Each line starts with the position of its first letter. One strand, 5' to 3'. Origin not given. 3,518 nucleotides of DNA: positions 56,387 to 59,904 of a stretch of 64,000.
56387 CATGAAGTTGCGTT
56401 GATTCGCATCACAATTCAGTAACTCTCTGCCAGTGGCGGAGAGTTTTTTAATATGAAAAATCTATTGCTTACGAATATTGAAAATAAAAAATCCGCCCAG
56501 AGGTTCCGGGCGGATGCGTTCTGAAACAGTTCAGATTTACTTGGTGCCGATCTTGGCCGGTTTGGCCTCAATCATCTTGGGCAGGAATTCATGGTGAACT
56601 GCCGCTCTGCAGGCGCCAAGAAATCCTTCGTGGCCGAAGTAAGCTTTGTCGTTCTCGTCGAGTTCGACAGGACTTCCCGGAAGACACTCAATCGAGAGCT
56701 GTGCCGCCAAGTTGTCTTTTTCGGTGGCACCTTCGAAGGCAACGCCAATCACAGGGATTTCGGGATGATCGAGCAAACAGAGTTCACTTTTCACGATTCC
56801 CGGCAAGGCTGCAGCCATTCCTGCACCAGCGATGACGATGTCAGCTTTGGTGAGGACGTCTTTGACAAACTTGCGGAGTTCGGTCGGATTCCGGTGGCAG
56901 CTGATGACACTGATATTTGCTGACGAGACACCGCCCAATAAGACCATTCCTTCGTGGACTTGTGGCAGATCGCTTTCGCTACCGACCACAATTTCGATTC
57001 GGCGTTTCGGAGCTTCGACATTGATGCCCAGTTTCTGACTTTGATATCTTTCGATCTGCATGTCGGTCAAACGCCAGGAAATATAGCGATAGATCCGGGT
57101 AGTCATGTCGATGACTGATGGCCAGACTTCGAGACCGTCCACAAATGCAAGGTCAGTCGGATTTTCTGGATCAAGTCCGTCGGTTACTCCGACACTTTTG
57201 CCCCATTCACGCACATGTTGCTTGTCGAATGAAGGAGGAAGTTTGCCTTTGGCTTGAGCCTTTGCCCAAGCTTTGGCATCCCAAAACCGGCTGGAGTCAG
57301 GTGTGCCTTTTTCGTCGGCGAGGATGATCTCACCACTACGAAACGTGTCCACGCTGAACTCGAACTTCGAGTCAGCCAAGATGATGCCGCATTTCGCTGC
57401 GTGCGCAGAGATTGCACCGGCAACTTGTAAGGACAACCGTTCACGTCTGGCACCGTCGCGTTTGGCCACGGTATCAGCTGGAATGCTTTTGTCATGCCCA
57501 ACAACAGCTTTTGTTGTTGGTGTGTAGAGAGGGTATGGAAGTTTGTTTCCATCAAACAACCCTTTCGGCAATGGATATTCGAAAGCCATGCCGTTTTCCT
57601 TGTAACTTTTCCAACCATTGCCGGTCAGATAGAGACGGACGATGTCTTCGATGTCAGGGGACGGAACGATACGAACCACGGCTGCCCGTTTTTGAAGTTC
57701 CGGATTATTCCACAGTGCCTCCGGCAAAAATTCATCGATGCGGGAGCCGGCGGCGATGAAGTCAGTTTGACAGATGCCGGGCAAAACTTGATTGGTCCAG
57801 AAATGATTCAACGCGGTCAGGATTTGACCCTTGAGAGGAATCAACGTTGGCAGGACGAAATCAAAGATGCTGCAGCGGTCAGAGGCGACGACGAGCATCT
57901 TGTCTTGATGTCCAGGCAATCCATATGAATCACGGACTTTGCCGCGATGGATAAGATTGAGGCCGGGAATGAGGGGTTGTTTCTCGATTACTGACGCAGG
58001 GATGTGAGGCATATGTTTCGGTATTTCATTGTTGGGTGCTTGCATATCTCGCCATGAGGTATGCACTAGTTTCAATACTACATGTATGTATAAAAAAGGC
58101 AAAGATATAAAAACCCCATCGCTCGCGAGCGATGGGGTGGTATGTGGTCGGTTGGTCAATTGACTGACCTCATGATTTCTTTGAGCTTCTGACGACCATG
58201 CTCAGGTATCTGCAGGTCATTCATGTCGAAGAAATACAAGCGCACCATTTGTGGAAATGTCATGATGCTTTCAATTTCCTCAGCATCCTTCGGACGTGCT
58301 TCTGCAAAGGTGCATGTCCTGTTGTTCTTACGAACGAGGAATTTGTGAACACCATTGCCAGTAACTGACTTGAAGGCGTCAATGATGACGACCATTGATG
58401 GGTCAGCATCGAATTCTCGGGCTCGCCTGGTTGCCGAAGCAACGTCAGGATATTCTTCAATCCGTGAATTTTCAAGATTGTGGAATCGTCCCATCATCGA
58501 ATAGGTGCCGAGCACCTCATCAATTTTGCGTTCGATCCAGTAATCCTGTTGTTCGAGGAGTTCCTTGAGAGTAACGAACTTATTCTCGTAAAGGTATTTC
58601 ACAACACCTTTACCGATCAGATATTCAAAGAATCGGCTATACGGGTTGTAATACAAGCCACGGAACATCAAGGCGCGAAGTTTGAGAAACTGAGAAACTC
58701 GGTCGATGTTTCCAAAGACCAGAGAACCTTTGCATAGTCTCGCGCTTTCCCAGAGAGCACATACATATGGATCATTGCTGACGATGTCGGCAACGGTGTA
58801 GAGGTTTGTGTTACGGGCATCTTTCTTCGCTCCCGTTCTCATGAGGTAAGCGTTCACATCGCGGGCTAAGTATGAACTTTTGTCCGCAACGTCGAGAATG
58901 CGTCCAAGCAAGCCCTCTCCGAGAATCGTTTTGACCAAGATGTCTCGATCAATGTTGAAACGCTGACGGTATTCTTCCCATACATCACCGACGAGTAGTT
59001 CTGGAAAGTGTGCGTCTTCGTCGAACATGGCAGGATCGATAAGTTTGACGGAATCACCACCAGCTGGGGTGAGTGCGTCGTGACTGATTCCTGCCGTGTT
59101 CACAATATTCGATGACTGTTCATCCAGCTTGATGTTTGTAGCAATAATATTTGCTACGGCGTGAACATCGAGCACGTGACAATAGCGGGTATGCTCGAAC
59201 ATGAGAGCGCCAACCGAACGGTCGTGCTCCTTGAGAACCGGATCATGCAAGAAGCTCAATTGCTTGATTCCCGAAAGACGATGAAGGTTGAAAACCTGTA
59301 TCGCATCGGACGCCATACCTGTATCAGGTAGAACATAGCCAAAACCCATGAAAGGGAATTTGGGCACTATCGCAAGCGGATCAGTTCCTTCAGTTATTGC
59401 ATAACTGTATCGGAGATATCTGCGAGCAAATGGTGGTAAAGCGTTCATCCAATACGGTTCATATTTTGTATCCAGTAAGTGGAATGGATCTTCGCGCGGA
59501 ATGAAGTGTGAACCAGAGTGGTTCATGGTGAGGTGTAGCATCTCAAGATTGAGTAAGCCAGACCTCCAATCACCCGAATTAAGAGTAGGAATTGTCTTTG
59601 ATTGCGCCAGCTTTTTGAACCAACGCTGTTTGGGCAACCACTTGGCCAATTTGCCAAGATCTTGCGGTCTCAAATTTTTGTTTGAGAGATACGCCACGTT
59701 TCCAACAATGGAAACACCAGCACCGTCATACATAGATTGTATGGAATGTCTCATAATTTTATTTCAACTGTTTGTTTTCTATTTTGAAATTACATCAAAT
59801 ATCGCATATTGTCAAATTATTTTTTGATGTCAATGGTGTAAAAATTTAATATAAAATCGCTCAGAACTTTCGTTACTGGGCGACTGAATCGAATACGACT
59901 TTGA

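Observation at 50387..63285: GC-rich (~52-55%) de novo purine biosynthesis island in an AT-rich reduced genome, with a large PurL and a PurC-PurE (PAICS-like) fusion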

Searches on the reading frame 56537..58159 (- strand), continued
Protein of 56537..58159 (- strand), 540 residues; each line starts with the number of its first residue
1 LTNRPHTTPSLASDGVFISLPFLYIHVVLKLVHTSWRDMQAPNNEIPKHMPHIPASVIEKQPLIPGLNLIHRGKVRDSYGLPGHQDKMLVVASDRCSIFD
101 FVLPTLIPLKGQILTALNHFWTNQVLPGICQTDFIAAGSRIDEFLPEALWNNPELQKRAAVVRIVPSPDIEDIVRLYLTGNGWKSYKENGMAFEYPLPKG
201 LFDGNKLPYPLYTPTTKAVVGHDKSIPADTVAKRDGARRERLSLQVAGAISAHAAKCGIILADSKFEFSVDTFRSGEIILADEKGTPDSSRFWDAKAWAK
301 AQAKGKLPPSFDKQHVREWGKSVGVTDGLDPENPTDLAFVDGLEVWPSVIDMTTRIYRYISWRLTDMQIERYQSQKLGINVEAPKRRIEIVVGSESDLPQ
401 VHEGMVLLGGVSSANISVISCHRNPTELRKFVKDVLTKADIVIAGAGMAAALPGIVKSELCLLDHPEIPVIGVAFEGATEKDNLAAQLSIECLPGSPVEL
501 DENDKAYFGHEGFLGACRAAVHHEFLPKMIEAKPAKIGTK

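Call 63: fold_search(model_id=the predicted structure, library=pdb)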
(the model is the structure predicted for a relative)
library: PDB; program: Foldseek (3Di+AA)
matches with E <= 10: 1355; with E <= 0.001: 138
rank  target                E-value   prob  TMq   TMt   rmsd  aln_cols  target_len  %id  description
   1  2cnu                  1.3e-24  1.00  0.51  0.82   3.2       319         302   33  Atomic resolution structure of SAICAR-synthase from Saccharomyces cerevisiae complexed with aspartic acid (released 2006-06-07)
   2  2cnq                  2.0e-24  1.00  0.52  0.85   2.8       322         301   33  Atomic resolution structure of SAICAR-synthase from Saccharomyces cerevisiae complexed with ADP, AICAR, succinate (released 2006-06-08)
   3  1obg                  4.2e-24  1.00  0.52  0.84   3.0       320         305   33  SAICAR-synthase complexed with ATP (released 2003-03-06)
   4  1obd                  5.0e-24  1.00  0.51  0.83   3.1       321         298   32  SAICAR-synthase complexed with ATP (released 2003-03-06)
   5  2cnv                  5.6e-24  1.00  0.51  0.82   3.2       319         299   32  SAICAR-synthase from Saccharomyces cerevisiae complexed SAICAR (released 2006-06-08)
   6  6yvq                  3.3e-23  1.00  0.48  0.79   4.5       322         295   35  Crystal structure of SAICAR Synthetase (PurC) from Mycobacterium abscessus in apo form (released 2021-05-12)
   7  6yya                  9.1e-23  1.00  0.48  0.78   4.7       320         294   35  Crystal structure of SAICAR Synthetase (PurC) from Mycobacterium abscessus in complex with inhibitor (released 2021-05-12)
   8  6yx3                  9.1e-23  1.00  0.48  0.77   5.1       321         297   35  Crystal structure of SAICAR Synthetase (PurC) from Mycobacterium abscessus in complex with ATP (released 2021-05-12)
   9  6yyb                  1.1e-22  1.00  0.48  0.78   5.1       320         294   35  Crystal structure of SAICAR Synthetase (PurC) from Mycobacterium abscessus in complex with inhibitor (released 2021-05-12)
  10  3r9r                  1.5e-22  1.00  0.47  0.77   4.7       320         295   35  Structure of a Phosphoribosylaminoimidazole-succinocarboxamide synthase from Mycobacterium abscessus ATCC 19977 / DSM 44 (released 2011-04-20)
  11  1a48                  3.8e-22  1.00  0.50  0.82   3.4       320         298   32  SAICAR SYNTHASE (released 1999-03-30)
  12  6yb8_A                9.5e-19  1.00  0.41  0.48  15.7       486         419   17  Human octameric PAICS in complex with CAIR and SAICAR (released 2020-07-08)
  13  4ja0_A                9.8e-16  1.00  0.37  0.46  15.9       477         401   17  Crystal structure of the invertebrate bi-functional purine biosynthesis enzyme PAICS at 2.8 A resolution (released 2013-02-27)
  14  4ja0_B                4.8e-15  1.00  0.37  0.47  16.2       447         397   17  Crystal structure of the invertebrate bi-functional purine biosynthesis enzyme PAICS at 2.8 A resolution (released 2013-02-27)
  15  4ja0_C                5.5e-15  1.00  0.37  0.46  16.1       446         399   17  Crystal structure of the invertebrate bi-functional purine biosynthesis enzyme PAICS at 2.8 A resolution (released 2013-02-27)
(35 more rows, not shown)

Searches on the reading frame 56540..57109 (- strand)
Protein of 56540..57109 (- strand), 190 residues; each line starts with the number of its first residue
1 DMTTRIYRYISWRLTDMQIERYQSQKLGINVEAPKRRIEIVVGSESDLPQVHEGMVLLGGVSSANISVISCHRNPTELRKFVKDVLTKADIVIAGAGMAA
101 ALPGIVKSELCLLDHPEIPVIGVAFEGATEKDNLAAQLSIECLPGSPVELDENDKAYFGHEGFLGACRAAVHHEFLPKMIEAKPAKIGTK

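Call 40: search_solved_structures(query=window:56540-57037:-, max_evalue=1, show_alignments=4)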
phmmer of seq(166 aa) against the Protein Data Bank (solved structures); distinct sequences matched with E-value up to 1: 34.
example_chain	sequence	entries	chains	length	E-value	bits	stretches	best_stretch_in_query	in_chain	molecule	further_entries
1o4v_A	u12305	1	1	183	1.8e-10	44.4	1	13-124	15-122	phosphoribosylaminoimidazole mutase PurE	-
3lp6_A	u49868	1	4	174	2.5e-08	37.4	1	11-124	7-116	Phosphoribosylaminoimidazole carboxylase catalytic subunit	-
2ywx_A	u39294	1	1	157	3.6e-08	36.9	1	15-126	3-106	Phosphoribosylaminoimidazole carboxylase catalytic subunit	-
3ors_A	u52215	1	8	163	7.2e-08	35.9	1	13-149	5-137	N5-Carboxyaminoimidazole Ribonucleotide Mutase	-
1qcz_A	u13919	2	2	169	5e-07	33.2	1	12-150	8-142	N5-CARBOXYAMINOIMIDAZOLE RIBONUCLEOTIDE MUTASE | Phosphoribosylaminoimidazole carboxylase catalytic subunit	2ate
1d7a_A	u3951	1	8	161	7.4e-07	32.6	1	13-150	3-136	PHOSPHORIBOSYLAMINOIMIDAZOLE CARBOXYLASE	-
4ycb_A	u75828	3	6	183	1.2e-06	31.9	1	14-122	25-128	N5-carboxyaminoimidazole ribonucleotide mutase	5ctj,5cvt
2fw8_A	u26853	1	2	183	1.2e-06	31.9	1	14-122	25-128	N5-carboxyaminoimidazole ribonucleotide mutase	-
4ycd_A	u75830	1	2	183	1.5e-06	31.7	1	14-122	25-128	N5-carboxyaminoimidazole ribonucleotide mutase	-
3trh_A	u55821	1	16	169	1.5e-06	31.6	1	14-162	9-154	Phosphoribosylaminoimidazole carboxylase carboxyltransferase subunit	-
4ycc_A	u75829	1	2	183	1.6e-06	31.5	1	14-122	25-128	N5-carboxyaminoimidazole ribonucleotide mutase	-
2fwb_A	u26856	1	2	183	2.3e-06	31.1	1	14-122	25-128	N5-carboxyaminoimidazole ribonucleotide mutase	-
1u11_A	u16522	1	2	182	2.3e-06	31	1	14-122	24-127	PurE (N5-carboxyaminoimidazole Ribonucleotide Mutase)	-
2fwa_A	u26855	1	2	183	2.3e-06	31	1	14-122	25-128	N5-carboxyaminoimidazole ribonucleotide mutase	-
2fw1_A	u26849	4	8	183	2.3e-06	31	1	14-122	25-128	N5-carboxyaminoimidazole ribonucleotide mutase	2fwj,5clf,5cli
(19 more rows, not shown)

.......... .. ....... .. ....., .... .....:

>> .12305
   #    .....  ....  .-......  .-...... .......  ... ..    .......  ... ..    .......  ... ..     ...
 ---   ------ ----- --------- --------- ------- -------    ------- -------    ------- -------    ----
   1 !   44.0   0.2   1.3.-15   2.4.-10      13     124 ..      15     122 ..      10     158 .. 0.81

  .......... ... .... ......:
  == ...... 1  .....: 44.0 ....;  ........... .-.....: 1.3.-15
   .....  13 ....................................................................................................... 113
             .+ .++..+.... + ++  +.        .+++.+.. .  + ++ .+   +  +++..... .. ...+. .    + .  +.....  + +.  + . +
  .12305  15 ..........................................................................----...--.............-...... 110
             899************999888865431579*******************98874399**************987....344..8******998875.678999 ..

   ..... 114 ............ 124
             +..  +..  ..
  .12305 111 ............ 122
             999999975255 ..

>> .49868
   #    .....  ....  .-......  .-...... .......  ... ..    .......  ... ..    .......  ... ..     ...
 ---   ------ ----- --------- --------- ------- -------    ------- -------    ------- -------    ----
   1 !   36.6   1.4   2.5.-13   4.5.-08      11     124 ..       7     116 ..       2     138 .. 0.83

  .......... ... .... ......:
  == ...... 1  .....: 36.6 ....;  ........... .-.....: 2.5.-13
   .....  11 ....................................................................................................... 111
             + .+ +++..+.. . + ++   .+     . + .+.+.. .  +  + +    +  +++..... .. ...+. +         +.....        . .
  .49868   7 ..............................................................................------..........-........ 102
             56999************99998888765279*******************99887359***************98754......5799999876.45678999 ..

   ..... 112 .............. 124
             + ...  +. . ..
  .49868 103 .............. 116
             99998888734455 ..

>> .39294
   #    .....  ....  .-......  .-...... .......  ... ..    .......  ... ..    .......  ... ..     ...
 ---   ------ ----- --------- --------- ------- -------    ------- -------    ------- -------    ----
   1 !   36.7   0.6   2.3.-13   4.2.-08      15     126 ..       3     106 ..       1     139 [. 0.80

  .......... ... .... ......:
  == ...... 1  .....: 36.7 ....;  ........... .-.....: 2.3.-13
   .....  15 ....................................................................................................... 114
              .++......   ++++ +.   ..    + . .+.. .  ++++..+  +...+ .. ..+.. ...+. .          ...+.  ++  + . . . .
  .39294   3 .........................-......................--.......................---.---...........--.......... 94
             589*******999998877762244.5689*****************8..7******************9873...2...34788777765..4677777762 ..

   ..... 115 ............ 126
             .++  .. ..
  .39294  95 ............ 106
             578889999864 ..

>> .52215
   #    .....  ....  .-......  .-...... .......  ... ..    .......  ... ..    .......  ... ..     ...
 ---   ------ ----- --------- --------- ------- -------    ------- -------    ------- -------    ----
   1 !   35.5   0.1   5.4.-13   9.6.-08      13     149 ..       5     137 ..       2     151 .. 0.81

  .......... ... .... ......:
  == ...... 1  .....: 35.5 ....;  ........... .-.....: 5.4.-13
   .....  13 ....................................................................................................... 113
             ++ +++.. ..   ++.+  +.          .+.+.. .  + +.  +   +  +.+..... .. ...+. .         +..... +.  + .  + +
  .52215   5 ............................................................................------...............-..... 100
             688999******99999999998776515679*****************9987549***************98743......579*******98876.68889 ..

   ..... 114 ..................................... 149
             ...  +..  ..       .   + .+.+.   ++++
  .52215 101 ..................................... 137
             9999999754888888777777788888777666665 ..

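Call 85: search_protein_representatives(protein=window:56540-57109:-)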
Query: 190 residues. Proteins with E-value up to 0.001 (for the whole library): 906; up to 1e-10: 109; up to 1e-30: 32. The best 150 are listed.
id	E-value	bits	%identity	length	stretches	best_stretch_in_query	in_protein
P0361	4.4e-78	277.8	69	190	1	2-190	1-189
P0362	5.2e-70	251.4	63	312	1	2-189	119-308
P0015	1.5e-61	223.9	61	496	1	1-187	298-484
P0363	3.3e-59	216.2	59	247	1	2-186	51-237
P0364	1.5e-57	210.9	59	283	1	2-188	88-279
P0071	4.1e-54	199.6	53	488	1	2-188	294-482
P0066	2.7e-51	190.5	53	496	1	3-188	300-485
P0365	8.0e-51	188.9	50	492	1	2-187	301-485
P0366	2.0e-50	187.6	52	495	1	2-189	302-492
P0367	3.6e-47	177.0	51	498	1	4-188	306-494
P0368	1.2e-44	168.7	49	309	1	2-185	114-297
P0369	2.7e-44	167.6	47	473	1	3-187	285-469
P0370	3.3e-44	167.3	46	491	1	2-186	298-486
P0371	5.8e-43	163.3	47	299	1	3-178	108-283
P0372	7.1e-43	163.0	50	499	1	2-181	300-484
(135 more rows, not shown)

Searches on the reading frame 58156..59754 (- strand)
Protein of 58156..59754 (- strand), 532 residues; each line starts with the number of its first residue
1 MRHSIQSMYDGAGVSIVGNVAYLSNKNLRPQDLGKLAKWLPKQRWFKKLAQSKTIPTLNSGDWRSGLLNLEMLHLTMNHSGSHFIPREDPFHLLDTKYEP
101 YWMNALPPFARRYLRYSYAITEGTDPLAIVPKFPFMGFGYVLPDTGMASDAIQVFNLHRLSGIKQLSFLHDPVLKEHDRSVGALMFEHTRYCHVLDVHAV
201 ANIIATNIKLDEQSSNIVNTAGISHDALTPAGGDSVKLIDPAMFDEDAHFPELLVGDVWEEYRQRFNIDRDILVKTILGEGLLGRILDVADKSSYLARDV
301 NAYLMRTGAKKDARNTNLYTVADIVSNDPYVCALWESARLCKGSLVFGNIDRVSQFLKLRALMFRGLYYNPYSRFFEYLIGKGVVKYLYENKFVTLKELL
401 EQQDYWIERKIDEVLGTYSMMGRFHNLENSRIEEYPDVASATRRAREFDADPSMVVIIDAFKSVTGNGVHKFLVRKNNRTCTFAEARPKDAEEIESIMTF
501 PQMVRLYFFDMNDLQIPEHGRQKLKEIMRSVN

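Call 3: search_protein_families(library=pfam, proteins=[window:58156-59754:-])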
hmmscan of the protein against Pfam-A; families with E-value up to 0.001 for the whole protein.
window:58156-59754:- (532 aa): 0 families

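Call 6: search_protein_families(library=ncbifam, proteins=[window:58156-59754:-], max_evalue=0.01)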
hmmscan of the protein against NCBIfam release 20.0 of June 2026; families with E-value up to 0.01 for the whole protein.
window:58156-59754:- (532 aa): 0 families

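Call 11: find_encoding_contigs(protein=window:58156-59754:-, flank=10000, max_places=6)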
Protein window:58156-59754:- (532 aa): 18 contigs read that carry it; 6 places shown.
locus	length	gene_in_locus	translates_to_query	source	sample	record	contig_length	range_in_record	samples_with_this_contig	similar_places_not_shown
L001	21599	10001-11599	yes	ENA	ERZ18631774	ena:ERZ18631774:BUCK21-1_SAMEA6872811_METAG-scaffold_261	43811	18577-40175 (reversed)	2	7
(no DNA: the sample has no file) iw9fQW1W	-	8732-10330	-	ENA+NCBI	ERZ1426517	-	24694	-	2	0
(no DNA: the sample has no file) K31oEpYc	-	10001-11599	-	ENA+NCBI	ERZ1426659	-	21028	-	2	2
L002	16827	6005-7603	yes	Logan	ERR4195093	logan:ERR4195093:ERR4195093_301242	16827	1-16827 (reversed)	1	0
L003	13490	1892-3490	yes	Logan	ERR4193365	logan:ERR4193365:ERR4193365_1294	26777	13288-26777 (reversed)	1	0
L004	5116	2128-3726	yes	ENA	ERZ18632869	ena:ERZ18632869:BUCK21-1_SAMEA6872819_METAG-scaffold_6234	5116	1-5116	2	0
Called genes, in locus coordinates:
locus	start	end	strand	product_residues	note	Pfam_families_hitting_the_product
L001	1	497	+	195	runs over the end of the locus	-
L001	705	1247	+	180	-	-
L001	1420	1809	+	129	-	-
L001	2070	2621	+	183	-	-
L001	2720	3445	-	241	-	PF01978:TrmB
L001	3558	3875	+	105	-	-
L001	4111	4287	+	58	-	-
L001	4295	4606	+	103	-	-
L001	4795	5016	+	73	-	-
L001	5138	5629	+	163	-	-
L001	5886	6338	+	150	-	-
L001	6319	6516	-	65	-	-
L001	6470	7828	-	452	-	PF13230:GATase_4 (weak), PF13522:GATase_6, PF13537:GATase_7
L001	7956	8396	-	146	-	-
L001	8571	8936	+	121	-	-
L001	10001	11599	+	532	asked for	-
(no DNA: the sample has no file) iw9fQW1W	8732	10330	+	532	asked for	-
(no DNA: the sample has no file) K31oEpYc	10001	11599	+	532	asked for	-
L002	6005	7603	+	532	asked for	-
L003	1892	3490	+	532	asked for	-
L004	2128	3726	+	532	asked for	-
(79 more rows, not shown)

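Call 21: search_solved_structures(query=window:58156-59754:-, max_evalue=10, show_alignments=2)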
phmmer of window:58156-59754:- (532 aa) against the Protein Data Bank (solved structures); distinct sequences matched with E-value up to 10: 1.
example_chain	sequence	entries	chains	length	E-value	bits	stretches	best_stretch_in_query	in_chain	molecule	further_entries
2hek_A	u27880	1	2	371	0.27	13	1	186-280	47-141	Hypothetical protein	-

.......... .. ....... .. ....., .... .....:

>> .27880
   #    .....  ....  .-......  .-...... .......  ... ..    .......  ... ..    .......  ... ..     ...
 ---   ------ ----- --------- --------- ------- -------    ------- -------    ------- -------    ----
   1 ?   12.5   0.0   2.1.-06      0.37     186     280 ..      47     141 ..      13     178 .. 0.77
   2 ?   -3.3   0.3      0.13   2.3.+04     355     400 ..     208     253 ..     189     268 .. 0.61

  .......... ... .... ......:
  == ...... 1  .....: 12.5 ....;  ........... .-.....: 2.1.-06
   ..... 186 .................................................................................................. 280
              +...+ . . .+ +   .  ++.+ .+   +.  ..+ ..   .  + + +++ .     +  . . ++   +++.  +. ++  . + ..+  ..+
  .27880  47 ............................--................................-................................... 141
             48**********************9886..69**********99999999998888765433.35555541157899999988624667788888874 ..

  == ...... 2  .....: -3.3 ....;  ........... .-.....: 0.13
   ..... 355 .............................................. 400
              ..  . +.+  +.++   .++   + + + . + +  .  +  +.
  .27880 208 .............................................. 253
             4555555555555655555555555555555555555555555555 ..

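Call 22: search_protein_families(library=pfam, proteins=[window:58156-59754:-], max_evalue=10)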
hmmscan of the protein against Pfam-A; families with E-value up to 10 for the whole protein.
window:58156-59754:- (532 aa): 1 family
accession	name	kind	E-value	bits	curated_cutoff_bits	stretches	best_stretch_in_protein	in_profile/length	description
PF01966.28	HD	-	0.09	13.5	22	1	190-239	1-48/116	HD domain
